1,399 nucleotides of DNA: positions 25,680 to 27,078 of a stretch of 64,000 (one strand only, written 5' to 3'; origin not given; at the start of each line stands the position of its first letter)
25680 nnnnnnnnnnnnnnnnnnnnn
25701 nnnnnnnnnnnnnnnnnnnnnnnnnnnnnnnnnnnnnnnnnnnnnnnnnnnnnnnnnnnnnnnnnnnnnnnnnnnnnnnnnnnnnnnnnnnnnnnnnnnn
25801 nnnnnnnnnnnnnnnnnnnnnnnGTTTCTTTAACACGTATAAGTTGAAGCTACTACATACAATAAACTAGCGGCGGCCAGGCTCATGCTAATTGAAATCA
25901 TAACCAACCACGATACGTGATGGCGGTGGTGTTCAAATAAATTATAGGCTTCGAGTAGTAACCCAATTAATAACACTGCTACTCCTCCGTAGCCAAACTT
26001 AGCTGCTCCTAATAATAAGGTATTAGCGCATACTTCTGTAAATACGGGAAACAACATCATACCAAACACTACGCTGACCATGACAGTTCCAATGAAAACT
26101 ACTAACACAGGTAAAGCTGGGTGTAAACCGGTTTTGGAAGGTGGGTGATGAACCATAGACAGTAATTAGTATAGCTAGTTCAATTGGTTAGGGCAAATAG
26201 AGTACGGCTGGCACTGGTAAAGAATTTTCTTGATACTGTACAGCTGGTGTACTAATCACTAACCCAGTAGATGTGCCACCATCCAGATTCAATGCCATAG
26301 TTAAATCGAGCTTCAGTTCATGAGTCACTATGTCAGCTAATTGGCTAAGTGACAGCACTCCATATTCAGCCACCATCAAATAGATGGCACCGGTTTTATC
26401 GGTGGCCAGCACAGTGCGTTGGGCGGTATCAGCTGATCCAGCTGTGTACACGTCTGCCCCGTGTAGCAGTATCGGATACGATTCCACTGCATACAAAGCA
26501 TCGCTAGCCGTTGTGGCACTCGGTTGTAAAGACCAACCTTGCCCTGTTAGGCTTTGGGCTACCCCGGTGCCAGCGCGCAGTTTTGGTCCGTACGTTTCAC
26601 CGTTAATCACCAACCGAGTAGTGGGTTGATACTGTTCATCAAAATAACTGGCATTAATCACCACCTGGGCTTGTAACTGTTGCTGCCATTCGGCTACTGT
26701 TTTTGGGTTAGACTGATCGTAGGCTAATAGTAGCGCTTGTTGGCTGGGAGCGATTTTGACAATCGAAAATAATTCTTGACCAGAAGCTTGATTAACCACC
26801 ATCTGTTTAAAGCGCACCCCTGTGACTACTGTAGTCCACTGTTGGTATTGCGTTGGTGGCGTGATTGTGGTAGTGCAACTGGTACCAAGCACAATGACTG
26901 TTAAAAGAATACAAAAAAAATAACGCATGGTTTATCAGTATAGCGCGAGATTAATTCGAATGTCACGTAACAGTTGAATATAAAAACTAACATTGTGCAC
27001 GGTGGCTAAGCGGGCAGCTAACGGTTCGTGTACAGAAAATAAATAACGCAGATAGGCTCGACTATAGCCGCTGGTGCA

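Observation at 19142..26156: Co-directional cluster of three tiny membrane proteins, the membrane-Clp gene, a SAM methyltransferase and clpB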

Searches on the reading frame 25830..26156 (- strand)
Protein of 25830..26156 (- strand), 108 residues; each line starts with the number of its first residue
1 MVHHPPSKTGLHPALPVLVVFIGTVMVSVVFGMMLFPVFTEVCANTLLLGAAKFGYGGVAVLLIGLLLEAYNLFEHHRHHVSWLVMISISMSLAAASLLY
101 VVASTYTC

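Call 3: search_protein_families(library=pfam, proteins=[window:25830-26156:-], max_evalue=0.01)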
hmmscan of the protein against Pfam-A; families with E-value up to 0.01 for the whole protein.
window:25830-26156:- (108 aa): 0 families

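Call 4: search_protein_families(library=ncbifam, proteins=[window:25830-26156:-], max_evalue=0.01)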
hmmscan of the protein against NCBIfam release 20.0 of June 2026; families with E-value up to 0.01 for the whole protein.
window:25830-26156:- (108 aa): 0 families

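Call 55: search_protein_families(library=pfam, proteins=[window:25830-26156:-], max_evalue=10)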
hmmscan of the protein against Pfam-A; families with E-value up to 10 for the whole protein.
window:25830-26156:- (108 aa): 0 families

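Call 56: find_homologous_proteins(query=window:25830-26156:-, max_evalue=0.001)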
Query window:25830-26156:- (108 aa): 11 proteins with E <= 0.001 among 21 candidates.
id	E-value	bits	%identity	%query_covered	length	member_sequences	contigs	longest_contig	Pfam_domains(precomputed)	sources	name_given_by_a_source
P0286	4.2e-44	167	100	77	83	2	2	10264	-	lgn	-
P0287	8.7e-30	121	57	97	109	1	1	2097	-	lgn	-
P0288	1.9e-29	120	56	97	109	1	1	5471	-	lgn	-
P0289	2.9e-29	120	56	97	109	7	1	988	-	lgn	-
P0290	8.1e-29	118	59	98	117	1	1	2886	-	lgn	-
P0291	1.8e-28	117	54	98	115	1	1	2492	-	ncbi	-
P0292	1.2e-26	111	53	98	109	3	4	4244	-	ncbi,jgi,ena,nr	ncbi:MAG: hypothetical protein ACD_41C00192G0002 [uncultured bacterium]|nr:MAG: hypothetical protein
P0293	3.1e-26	110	49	100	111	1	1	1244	-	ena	-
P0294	3.8e-26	109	52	100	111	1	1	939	-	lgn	-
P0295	6.3e-26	109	50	100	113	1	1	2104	-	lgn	-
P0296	2.9e-23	100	50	97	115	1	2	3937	-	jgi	jgi:hypothetical protein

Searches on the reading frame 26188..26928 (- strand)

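Call 3: search_protein_families(library=pfam, proteins=[window:26188-26928:-], max_evalue=0.01)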
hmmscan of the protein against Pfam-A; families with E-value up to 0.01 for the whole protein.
window:26188-26928:- (246 aa): 1 family
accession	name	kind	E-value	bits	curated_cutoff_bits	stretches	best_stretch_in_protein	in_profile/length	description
PF09992.14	NAGPA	-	2.4e-15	57.6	25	1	87-243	3-166/169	Phosphodiester glycosidase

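Call 4: search_protein_families(library=ncbifam, proteins=[window:26188-26928:-], max_evalue=0.01)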
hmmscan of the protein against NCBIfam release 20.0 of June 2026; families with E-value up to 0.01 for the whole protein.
window:26188-26928:- (246 aa): 0 families
